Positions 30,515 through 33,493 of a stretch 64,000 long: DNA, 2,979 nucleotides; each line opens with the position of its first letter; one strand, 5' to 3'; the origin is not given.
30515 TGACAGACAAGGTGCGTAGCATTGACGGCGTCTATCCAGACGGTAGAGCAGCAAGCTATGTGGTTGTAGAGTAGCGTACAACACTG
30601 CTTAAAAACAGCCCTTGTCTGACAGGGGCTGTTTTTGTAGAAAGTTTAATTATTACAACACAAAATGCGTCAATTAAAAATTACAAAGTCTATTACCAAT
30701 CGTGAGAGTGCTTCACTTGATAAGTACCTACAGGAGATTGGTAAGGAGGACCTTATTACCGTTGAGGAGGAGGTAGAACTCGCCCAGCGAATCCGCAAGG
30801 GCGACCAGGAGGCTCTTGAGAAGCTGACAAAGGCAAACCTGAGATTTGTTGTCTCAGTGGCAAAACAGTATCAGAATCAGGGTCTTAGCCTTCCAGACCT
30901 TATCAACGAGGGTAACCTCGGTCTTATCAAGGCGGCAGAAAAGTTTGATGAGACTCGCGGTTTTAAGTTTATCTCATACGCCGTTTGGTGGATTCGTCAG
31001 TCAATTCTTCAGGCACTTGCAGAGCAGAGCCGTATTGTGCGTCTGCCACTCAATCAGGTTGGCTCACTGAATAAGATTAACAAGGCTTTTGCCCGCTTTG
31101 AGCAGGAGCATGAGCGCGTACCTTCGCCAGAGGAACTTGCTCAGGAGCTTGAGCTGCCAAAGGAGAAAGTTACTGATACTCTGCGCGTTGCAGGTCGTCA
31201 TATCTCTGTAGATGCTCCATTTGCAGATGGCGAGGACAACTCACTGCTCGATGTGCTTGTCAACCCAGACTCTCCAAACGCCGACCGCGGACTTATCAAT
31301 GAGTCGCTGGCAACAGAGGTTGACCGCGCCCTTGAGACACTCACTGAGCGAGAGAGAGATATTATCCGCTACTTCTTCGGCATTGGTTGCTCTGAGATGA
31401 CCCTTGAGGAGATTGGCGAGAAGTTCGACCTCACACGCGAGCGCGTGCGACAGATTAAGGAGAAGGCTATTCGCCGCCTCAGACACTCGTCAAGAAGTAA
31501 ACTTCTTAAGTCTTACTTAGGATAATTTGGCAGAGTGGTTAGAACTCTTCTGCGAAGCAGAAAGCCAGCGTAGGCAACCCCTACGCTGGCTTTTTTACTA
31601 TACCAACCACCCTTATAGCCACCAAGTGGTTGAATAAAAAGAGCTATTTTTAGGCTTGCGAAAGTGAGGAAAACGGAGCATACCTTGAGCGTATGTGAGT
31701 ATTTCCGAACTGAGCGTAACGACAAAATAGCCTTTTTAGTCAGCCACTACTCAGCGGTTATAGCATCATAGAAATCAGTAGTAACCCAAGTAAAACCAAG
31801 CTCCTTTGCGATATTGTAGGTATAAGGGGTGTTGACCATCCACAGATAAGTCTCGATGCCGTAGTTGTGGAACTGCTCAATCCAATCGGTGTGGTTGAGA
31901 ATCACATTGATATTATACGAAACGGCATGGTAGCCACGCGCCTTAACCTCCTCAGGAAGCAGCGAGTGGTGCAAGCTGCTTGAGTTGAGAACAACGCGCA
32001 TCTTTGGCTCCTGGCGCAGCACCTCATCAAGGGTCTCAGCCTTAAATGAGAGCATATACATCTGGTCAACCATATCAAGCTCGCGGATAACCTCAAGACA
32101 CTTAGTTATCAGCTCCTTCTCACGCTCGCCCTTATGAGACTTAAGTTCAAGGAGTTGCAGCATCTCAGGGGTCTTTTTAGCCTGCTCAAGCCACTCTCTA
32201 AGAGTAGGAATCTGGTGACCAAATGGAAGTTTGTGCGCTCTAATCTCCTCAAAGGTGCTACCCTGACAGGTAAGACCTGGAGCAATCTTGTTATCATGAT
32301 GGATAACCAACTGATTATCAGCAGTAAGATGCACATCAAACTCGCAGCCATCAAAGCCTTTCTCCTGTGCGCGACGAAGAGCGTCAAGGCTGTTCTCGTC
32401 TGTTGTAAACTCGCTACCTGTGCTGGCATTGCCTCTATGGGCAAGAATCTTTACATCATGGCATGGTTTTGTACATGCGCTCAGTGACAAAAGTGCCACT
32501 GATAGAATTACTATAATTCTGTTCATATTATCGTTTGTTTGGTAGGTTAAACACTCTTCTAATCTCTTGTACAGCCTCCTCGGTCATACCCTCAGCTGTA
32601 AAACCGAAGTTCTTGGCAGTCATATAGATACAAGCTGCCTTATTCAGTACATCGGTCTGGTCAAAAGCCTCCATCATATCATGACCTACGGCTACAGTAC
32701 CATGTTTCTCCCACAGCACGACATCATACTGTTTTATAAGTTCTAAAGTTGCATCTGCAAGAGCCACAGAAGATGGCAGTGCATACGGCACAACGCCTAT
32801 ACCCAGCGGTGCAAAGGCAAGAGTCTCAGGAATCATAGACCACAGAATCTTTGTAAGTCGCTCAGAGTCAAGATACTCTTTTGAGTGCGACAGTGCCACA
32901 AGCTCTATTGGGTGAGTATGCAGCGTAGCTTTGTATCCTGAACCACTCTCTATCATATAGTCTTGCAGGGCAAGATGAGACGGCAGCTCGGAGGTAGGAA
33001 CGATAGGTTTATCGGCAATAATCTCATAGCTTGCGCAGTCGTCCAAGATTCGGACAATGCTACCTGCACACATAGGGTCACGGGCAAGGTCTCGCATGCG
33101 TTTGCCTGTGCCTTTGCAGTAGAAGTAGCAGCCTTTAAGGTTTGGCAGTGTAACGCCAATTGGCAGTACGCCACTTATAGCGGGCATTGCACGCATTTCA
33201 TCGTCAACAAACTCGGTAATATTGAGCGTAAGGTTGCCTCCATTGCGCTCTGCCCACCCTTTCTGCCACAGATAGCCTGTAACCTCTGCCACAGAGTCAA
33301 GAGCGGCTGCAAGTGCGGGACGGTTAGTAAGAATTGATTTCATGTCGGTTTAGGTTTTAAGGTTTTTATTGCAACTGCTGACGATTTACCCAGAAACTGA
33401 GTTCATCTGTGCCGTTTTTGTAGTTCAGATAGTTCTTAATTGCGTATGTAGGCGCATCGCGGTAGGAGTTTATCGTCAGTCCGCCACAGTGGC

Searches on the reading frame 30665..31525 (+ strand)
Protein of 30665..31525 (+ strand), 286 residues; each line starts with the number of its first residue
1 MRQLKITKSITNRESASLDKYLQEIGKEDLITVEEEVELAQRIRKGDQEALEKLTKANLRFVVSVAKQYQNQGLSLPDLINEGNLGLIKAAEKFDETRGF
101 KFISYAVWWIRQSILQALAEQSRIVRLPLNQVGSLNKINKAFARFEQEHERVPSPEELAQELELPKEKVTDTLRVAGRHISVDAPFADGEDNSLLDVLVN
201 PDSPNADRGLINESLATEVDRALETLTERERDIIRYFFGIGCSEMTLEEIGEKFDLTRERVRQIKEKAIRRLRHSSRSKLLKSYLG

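Call 88: search_protein_families(library=pfam, proteins=[window:30665-31525:+], max_evalue=0.001)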
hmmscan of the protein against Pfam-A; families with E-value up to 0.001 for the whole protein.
window:30665-31525:+ (286 aa): 4 families
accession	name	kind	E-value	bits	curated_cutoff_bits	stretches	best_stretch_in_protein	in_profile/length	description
PF04542.20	Sigma70_r2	-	9.8e-19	67.4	24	1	56-123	3-70/71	Sigma-70 region 2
PF04545.22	Sigma70_r4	-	1.4e-17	63.3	24.1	1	222-274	1-50/50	Sigma-70, region 4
PF04539.22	Sigma70_r3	-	3.4e-17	62.8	25.3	1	135-203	3-71/78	Sigma-70 region 3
PF00140.25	Sigma70_r1_2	-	5.3e-14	52.3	22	1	17-49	2-34/34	Sigma-70 factor, region 1.2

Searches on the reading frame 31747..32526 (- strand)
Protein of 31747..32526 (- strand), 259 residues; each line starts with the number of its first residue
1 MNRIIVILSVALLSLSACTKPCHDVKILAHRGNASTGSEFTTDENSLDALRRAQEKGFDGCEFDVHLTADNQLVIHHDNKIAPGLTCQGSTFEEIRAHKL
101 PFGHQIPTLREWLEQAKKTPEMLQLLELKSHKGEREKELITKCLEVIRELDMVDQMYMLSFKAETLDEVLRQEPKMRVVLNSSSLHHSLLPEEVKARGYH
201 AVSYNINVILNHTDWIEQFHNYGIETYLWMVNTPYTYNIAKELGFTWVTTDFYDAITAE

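Call 88: search_protein_families(library=pfam, proteins=[window:31747-32526:-], max_evalue=0.001)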
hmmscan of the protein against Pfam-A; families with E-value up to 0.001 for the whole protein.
window:31747-32526:- (259 aa): 1 family
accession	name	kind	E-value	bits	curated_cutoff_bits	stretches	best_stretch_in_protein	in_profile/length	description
PF03009.23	GDPD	-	3.7e-27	96.4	23.6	1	30-254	1-243/244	Glycerophosphoryl diester phosphodiesterase family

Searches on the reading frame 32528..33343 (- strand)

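Call 88: search_protein_families(library=pfam, proteins=[window:32528-33343:-], max_evalue=0.001)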
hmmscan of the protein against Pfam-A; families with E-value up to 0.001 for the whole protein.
window:32528-33343:- (271 aa): 1 family
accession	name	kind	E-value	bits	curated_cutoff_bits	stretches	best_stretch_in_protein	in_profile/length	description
PF00596.27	Aldolase_II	-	5.7e-20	72.4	22.2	1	18-240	3-182/183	Class II Aldolase and Adducin N-terminal domain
